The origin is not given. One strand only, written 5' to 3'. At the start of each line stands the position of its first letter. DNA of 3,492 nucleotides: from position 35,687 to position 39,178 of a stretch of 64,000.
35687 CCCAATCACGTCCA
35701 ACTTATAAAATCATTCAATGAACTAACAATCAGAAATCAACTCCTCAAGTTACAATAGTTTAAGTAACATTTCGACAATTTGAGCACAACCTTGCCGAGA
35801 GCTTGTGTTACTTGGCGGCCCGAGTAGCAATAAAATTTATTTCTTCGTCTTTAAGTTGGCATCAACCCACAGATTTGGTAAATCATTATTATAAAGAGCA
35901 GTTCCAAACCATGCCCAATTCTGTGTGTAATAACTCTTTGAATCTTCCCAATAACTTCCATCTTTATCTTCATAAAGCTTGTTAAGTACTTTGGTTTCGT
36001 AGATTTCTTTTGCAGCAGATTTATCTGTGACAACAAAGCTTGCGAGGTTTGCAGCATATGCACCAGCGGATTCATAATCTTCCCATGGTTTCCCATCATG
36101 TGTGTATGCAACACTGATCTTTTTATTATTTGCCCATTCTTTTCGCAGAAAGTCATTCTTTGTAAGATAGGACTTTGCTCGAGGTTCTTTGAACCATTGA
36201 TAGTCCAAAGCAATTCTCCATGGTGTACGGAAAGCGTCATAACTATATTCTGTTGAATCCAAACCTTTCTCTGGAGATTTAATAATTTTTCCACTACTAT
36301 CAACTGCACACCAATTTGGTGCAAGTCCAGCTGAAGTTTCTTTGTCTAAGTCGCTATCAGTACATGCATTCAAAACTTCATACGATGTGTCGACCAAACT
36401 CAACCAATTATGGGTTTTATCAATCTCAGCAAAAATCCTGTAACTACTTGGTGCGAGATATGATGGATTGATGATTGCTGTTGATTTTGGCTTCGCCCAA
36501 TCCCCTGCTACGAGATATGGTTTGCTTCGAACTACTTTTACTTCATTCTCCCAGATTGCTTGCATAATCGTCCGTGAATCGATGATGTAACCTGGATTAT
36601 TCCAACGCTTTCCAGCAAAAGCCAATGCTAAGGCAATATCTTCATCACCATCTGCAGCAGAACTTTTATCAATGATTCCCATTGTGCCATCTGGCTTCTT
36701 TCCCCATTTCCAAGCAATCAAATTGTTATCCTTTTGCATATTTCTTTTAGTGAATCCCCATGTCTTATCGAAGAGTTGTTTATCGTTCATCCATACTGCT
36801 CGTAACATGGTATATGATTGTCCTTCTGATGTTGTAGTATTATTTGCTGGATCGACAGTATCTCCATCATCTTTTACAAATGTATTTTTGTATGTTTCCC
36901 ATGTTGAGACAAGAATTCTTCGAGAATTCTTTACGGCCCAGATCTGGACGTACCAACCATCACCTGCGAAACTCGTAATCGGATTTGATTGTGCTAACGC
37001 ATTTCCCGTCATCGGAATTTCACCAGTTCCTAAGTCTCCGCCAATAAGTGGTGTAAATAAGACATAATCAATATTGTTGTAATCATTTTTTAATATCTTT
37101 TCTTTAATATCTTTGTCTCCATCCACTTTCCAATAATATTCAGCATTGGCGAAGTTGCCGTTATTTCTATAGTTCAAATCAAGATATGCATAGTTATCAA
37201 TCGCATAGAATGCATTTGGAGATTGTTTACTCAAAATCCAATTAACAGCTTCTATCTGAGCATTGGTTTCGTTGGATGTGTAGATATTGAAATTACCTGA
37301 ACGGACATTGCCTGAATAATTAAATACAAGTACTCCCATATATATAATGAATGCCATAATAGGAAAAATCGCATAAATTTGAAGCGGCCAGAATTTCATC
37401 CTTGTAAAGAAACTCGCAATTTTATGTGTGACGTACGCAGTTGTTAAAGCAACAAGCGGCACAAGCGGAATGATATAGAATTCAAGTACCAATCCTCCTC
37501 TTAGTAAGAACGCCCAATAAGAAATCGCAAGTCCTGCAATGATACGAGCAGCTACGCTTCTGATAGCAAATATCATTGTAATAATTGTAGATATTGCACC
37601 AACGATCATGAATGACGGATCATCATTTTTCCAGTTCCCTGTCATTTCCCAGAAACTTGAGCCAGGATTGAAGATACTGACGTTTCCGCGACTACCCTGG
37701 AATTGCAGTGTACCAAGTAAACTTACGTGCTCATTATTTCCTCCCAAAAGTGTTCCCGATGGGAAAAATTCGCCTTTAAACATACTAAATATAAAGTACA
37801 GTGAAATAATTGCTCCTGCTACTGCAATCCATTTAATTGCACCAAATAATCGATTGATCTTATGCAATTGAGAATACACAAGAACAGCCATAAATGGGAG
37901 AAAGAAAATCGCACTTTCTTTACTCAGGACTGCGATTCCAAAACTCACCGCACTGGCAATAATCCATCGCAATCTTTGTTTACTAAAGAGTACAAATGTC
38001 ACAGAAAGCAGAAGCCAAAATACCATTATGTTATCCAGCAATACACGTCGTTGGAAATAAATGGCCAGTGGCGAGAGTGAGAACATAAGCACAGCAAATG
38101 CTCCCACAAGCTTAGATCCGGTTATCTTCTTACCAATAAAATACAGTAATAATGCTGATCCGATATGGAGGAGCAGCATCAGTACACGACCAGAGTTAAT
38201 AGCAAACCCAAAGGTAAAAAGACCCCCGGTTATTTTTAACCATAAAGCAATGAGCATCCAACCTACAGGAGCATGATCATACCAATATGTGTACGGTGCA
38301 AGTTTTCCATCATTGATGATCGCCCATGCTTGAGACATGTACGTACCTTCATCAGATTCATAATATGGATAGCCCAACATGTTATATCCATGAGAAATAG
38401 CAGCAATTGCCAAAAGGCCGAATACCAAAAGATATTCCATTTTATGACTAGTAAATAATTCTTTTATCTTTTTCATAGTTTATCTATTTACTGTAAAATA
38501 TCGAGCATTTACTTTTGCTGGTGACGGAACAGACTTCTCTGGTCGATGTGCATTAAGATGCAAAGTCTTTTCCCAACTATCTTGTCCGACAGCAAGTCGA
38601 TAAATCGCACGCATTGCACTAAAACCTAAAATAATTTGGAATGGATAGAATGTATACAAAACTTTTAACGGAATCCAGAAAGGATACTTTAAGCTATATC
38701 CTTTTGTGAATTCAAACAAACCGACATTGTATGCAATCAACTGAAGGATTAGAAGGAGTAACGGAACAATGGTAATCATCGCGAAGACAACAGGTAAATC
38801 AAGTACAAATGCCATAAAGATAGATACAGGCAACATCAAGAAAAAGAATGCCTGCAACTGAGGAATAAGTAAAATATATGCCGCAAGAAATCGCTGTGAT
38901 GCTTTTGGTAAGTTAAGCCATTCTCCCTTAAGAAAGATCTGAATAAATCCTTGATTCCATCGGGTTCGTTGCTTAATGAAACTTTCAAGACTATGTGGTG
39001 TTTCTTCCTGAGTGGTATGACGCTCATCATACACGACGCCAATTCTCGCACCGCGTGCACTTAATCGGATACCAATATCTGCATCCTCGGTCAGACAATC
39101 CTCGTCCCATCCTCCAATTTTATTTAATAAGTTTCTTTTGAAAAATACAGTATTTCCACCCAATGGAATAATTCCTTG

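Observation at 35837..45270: Divergently transcribed giant fused glycosyltransferases: GT-C-GH8 fusion, GT2-GT2 fusion and a 1376-aa GT2-GT2-GT4 tri-fusion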

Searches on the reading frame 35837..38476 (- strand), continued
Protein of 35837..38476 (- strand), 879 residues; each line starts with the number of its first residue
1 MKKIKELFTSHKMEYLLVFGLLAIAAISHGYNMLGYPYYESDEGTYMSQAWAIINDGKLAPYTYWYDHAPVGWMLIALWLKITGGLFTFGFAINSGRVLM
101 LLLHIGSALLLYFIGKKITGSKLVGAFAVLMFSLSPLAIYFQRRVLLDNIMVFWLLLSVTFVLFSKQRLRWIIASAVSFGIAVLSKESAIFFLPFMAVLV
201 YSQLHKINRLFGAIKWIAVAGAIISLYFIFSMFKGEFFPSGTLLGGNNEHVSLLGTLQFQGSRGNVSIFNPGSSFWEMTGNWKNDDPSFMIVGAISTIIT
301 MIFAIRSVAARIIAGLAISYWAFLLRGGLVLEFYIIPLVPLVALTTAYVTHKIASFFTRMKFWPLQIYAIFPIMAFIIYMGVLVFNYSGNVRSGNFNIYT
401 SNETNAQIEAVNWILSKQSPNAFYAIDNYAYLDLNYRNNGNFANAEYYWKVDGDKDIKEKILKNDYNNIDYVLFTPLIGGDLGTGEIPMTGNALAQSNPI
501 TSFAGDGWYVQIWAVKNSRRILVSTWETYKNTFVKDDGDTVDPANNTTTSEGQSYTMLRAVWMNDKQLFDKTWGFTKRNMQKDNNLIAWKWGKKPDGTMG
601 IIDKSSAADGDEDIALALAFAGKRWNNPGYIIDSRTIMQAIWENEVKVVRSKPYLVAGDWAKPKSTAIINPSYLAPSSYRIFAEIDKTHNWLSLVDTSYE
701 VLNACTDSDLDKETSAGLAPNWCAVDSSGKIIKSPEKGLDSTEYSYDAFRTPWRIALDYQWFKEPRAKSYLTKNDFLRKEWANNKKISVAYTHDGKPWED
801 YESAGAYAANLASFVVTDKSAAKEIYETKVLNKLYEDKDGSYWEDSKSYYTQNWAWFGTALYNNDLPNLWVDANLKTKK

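Call 20: find_homologous_proteins(query=window:35837-38476:-, max_evalue=0.00001)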
Query window:35837-38476:- (879 aa): 1161 proteins with E <= 0.00001 among 8000 candidates; the best 120 are listed.
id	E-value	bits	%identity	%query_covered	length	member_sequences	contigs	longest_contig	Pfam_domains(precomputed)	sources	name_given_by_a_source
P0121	0.0e+0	2022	100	100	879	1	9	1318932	PF02366.25,PF01270.24,PF13231.13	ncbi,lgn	-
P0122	0.0e+0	1838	89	100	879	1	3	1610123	PF02366.25,PF01270.24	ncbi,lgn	-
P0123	0.0e+0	1687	81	100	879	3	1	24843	PF02366.25,PF01270.24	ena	-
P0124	0.0e+0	1591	77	99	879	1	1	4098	PF02366.25,PF01270.24,PF13231.13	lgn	-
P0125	0.0e+0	1528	73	100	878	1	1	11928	PF02366.25,PF01270.24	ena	-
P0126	0.0e+0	1432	70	99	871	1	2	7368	PF02366.25,PF01270.24,PF13231.13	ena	-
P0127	0.0e+0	1425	70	99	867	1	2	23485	PF02366.25,PF01270.24,PF13231.13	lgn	-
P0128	0.0e+0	1420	70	99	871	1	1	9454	PF02366.25,PF01270.24,PF13231.13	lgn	-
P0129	0.0e+0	1373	70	94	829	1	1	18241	PF02366.25,PF01270.24,PF13231.13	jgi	jgi:endoglucanase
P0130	0.0e+0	1118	56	99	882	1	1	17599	PF02366.25,PF01270.24,PF13231.13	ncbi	-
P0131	0.0e+0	1100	56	99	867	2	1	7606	PF02366.25,PF01270.24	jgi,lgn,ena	-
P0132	0.0e+0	1096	55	99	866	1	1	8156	PF02366.25,PF01270.24,PF13231.13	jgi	jgi:endo-1,4-beta-D-glucanase Y/4-amino-4-deoxy-L-arabinose transferase-like glycosyltransferase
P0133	0.0e+0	1043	52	99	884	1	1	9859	PF02366.25,PF01270.24,PF13231.13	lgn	-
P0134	0.0e+0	1011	51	99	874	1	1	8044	PF01270.24,PF13231.13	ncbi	-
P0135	2.2e-289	981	50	99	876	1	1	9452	PF02366.25,PF01270.24,PF13231.13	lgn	-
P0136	2.0e-288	977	50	96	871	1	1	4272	PF01270.24,PF13231.13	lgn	-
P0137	9.5e-288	975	49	100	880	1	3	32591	PF02366.25,PF01270.24,PF13231.13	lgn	-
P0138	2.6e-286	970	49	99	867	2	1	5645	PF02366.25,PF01270.24,PF13231.13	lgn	-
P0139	3.3e-285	967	49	96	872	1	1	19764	PF02366.25,PF01270.24,PF13231.13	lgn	-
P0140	5.9e-285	966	49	100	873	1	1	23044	PF02366.25,PF01270.24,PF13231.13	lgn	-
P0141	1.3e-284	965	49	99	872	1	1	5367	PF02366.25,PF01270.24,PF13231.13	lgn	-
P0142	2.3e-284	964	50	96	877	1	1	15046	PF02366.25,PF01270.24,PF13231.13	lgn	-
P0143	1.1e-283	962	48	100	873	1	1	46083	PF02366.25,PF01270.24,PF13231.13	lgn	-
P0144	3.9e-283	960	49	99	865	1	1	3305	PF02366.25,PF01270.24,PF13231.13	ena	-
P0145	4.0e-283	960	49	98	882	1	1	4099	PF02366.25,PF01270.24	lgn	-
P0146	4.6e-282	956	50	99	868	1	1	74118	PF02366.25,PF01270.24,PF13231.13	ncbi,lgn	-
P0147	3.0e-280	950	48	100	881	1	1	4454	PF02366.25,PF01270.24,PF13231.13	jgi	jgi:endo-1,4-beta-D-glucanase Y/4-amino-4-deoxy-L-arabinose transferase-like glycosyltransferase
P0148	5.5e-278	943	49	100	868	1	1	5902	PF01270.24,PF13231.13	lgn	-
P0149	9.3e-278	942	48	98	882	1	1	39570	PF02366.25,PF01270.24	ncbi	-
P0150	1.0e-276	939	49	99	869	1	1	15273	PF01270.24,PF13231.13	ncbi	-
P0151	7.4e-276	936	48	97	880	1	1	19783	PF02366.25,PF01270.24,PF13231.13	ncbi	-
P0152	5.2e-275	933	50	96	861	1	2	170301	PF02366.25,PF01270.24,PF13231.13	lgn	-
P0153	1.5e-274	931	48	99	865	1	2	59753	PF02366.25,PF01270.24,PF13231.13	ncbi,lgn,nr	ncbi:MAG: glycosyl hydrolase family 8 [bacterium]|nr:glycosyl hydrolase family 8 [bacterium]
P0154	1.7e-273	928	48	97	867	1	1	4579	PF02366.25,PF01270.24,PF13231.13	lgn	-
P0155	1.1e-272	925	48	99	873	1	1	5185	PF02366.25,PF01270.24,PF13231.13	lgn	-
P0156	1.2e-272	925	48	98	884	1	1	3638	PF01270.24,PF13231.13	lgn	-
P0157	4.4e-271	920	48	99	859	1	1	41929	PF02366.25,PF01270.24,PF13231.13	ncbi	-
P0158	6.6e-271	919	48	99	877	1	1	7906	PF02366.25,PF01270.24,PF13231.13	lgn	-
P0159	1.3e-269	915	47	99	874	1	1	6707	PF01270.24,PF13231.13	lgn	-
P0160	2.1e-269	914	48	97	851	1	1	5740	PF02366.25,PF01270.24,PF13231.13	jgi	jgi:endo-1,4-beta-D-glucanase Y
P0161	9.1e-269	912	47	99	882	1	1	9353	PF01270.24,PF13231.13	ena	-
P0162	1.1e-268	912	49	98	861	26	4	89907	PF02366.25,PF01270.24,PF13231.13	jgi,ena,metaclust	metaclust:\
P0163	1.5e-267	908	48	96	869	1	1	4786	PF02366.25,PF01270.24,PF13231.13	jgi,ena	-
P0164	7.5e-267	906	47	99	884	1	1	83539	PF02366.25,PF01270.24,PF13231.13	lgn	-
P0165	5.1e-266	903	47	98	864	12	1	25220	PF02366.25,PF01270.24,PF13231.13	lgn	-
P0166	9.1e-266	902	46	98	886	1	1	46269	PF02366.25,PF01270.24,PF13231.13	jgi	jgi:endo-1,4-beta-D-glucanase Y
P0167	1.9e-263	895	47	96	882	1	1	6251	PF01270.24,PF13231.13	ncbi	-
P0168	2.9e-263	894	46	99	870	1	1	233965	PF01270.24,PF13231.13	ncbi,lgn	-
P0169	3.0e-263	894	47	97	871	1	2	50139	PF02366.25,PF01270.24,PF13231.13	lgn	-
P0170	8.9e-263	893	47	99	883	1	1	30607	PF02366.25,PF01270.24,PF13231.13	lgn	-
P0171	9.6e-263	892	50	96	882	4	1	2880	PF02366.25,PF01270.24,PF13231.13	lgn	-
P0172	2.1e-262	891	48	98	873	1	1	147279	PF01270.24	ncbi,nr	ncbi:MAG: glycosyl hydrolase family 8 [Patescibacteria group bacterium]|nr:glycosyl hydrolase family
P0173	2.1e-262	891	48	98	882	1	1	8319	PF01270.24,PF13231.13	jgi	jgi:endo-1,4-beta-D-glucanase Y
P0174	2.8e-262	891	47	97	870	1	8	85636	PF02366.25,PF01270.24,PF13231.13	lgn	-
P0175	5.1e-262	890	48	94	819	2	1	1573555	PF02366.25,PF01270.24,PF13231.13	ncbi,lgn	-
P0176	9.6e-262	889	48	98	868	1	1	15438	PF02366.25,PF01270.24,PF13231.13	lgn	-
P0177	1.1e-261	889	47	98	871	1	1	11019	PF02366.25,PF01270.24,PF13231.13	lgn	-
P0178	1.3e-261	889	45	98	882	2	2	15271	PF01270.24,PF13231.13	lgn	-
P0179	2.8e-261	888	47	98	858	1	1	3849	PF02366.25,PF01270.24,PF13231.13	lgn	-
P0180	3.7e-261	887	46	98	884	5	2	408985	PF02366.25,PF01270.24,PF13231.13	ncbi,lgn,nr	ncbi:glycosyl hydrolase family 8 [Candidatus Woesebacteria bacterium]|nr:glycosyl hydrolase family 8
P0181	7.0e-261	886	47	99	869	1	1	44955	PF01270.24,PF13231.13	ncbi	-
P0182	1.1e-260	886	47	99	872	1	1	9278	PF02366.25,PF01270.24,PF13231.13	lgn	-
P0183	1.5e-260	885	47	100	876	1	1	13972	PF02366.25,PF01270.24,PF13231.13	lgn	-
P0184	1.9e-258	878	45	96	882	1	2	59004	PF02366.25,PF01270.24,PF13231.13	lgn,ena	-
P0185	3.1e-258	877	46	96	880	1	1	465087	PF02366.25,PF01270.24,PF13231.13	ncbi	-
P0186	3.6e-258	877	46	98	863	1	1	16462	PF02366.25,PF01270.24,PF13231.13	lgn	-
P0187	9.1e-257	873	46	98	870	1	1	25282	PF02366.25,PF01270.24,PF13231.13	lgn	-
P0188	1.2e-256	872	47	97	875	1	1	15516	PF02366.25,PF01270.24,PF13231.13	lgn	-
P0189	5.9e-256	870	46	98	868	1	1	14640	PF02366.25,PF01270.24,PF13231.13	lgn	-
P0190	6.6e-256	870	45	96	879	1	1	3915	PF01270.24,PF13231.13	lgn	-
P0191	2.4e-254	865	47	97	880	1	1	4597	PF01270.24,PF13231.13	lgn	-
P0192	5.1e-254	864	46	98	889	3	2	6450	PF01270.24,PF13231.13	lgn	-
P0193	2.7e-252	858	47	96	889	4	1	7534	PF01270.24,PF13231.13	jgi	-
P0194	6.7e-252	857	46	98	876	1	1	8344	PF02366.25,PF01270.24,PF13231.13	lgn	-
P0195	3.2e-251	854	75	56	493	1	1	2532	PF01270.24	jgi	jgi:endoglucanase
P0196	3.7e-251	854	46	100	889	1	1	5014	PF02366.25,PF01270.24,PF13231.13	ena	-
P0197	3.7e-251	854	45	99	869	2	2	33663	PF01270.24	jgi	jgi:endo-1,4-beta-D-glucanase Y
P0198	1.3e-250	852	46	99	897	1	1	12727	PF02366.25,PF01270.24,PF13231.13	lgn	-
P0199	3.3e-250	851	47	96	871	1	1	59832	PF01270.24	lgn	-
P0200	3.9e-249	847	46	98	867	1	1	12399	PF01270.24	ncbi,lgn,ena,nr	ncbi:MAG: glycosyltransferase family 39 protein [Candidatus Pacebacteria bacterium]|nr:glycosyltrans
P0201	6.8e-248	843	45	99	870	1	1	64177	PF02366.25,PF01270.24,PF13231.13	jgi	jgi:endo-1,4-beta-D-glucanase Y/4-amino-4-deoxy-L-arabinose transferase-like glycosyltransferase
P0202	5.3e-247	840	46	96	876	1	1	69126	PF01270.24,PF13231.13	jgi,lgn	jgi:endo-1,4-beta-D-glucanase Y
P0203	1.1e-246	839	45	99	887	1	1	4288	PF01270.24,PF13231.13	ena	-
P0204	2.5e-246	838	46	98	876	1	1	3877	PF02366.25,PF01270.24,PF13231.13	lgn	-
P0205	9.9e-246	836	46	96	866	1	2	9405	PF01270.24,PF13231.13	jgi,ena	-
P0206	1.5e-245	835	46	97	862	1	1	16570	PF02366.25,PF01270.24,PF13231.13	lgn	-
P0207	6.3e-245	833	44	99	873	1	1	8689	PF02366.25,PF01270.24,PF13231.13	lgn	-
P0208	6.6e-245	833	45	97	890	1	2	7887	PF02366.25,PF01270.24,PF13231.13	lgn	-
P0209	9.5e-245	833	45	98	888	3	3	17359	PF02366.25,PF01270.24,PF13231.13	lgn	-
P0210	1.5e-244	832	45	99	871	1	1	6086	PF02366.25,PF01270.24,PF13231.13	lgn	-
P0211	2.0e-244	832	45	97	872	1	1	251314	PF02366.25,PF01270.24,PF13231.13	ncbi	ncbi:MAG: glycosyl hydrolase family 8 [Candidatus Woesebacteria bacterium]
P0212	3.5e-244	831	45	98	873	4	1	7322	PF01270.24,PF13231.13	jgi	jgi:endo-1,4-beta-D-glucanase Y/4-amino-4-deoxy-L-arabinose transferase-like glycosyltransferase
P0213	7.6e-244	830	46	97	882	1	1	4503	PF02366.25,PF01270.24,PF13231.13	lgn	-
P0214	9.3e-244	830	44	99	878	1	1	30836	PF02366.25,PF01270.24,PF13231.13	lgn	-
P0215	2.2e-243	828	45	98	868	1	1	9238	PF01270.24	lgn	-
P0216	3.3e-243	828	45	98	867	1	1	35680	PF01270.24,PF13231.13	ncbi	-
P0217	3.4e-242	824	45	99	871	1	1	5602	PF02366.25,PF01270.24,PF13231.13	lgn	-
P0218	6.5e-242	823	45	99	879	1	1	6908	PF01270.24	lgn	-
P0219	2.4e-240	818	45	98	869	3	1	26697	PF01270.24,PF13231.13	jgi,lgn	-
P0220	1.0e-239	816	44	99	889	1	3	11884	PF01270.24,PF13231.13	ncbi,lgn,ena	-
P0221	2.4e-239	815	44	99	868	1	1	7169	PF02366.25,PF01270.24,PF13231.13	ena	-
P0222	6.2e-239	814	45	99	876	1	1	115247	PF02366.25,PF01270.24,PF13231.13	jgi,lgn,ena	-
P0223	6.3e-239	814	45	99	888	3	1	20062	PF02366.25,PF01270.24,PF13231.13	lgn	-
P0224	1.8e-238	812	45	97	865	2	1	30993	PF02366.25,PF01270.24,PF13231.13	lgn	-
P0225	2.4e-238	812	44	98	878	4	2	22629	PF02366.25,PF01270.24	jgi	-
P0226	1.2e-237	809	43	96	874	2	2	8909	PF02366.25,PF01270.24,PF13231.13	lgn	-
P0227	1.7e-235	802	45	97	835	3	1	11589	PF01270.24,PF13231.13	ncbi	-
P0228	1.5e-234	799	44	99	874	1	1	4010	PF01270.24,PF13231.13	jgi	jgi:endo-1,4-beta-D-glucanase Y/4-amino-4-deoxy-L-arabinose transferase-like glycosyltransferase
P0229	2.1e-234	799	44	99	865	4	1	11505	PF01270.24,PF13231.13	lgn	-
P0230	3.9e-234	798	44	99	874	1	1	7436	PF02366.25,PF01270.24,PF13231.13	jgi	jgi:endo-1,4-beta-D-glucanase Y/4-amino-4-deoxy-L-arabinose transferase-like glycosyltransferase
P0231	8.1e-234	797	44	99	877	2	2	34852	PF01270.24,PF13231.13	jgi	jgi:endo-1,4-beta-D-glucanase Y/4-amino-4-deoxy-L-arabinose transferase-like glycosyltransferase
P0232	7.3e-233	794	42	100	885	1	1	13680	PF01270.24,PF13231.13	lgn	-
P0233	1.3e-232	793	44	98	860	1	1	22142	PF02366.25,PF01270.24,PF13231.13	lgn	-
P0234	3.7e-232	791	45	98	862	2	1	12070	PF02366.25,PF01270.24,PF13231.13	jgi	jgi:endo-1,4-beta-D-glucanase Y/4-amino-4-deoxy-L-arabinose transferase-like glycosyltransferase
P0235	1.8e-231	789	44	99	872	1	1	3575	PF02366.25,PF01270.24,PF13231.13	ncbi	-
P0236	1.5e-228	779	44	98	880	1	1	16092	PF01270.24,PF13231.13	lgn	-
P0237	1.4e-227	776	46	88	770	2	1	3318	PF01270.24,PF13231.13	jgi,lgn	-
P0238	6.6e-227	774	43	95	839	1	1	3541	PF01270.24,PF13231.13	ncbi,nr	ncbi:MAG: glycosyl hydrolase family 8, partial [bacterium]|nr:glycosyl hydrolase family 8 [bacterium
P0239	7.6e-227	774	43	99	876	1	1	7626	PF02366.25,PF01270.24,PF13231.13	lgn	-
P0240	6.7e-226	771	44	99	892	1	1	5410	PF02366.25,PF01270.24,PF13231.13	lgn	-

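Call 80: list_cluster_members(proteins=[P0121, P0241, P0002])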
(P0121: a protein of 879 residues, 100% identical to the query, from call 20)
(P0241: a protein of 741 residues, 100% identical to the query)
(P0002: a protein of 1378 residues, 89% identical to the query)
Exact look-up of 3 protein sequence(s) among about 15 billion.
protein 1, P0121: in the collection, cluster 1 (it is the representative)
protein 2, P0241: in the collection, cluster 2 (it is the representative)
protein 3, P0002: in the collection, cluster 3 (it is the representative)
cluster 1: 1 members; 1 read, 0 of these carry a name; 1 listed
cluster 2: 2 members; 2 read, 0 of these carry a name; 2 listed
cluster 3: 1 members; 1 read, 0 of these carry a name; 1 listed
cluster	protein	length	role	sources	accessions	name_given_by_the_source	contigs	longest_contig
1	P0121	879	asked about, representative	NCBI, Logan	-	-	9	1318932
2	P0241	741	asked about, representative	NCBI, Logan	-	-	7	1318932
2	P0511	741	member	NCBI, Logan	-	-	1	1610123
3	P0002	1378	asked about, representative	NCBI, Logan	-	-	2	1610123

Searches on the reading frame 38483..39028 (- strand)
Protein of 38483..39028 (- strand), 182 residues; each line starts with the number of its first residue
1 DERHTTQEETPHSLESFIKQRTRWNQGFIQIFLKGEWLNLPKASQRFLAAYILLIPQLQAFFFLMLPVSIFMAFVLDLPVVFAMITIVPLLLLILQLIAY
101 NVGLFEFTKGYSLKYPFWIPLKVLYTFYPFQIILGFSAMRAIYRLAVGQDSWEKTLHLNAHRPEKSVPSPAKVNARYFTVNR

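Call 90: search_solved_structures(query=window:38483-39028:-, max_evalue=10, show_alignments=3)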
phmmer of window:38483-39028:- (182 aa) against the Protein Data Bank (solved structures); distinct sequences matched with E-value up to 10: 0.
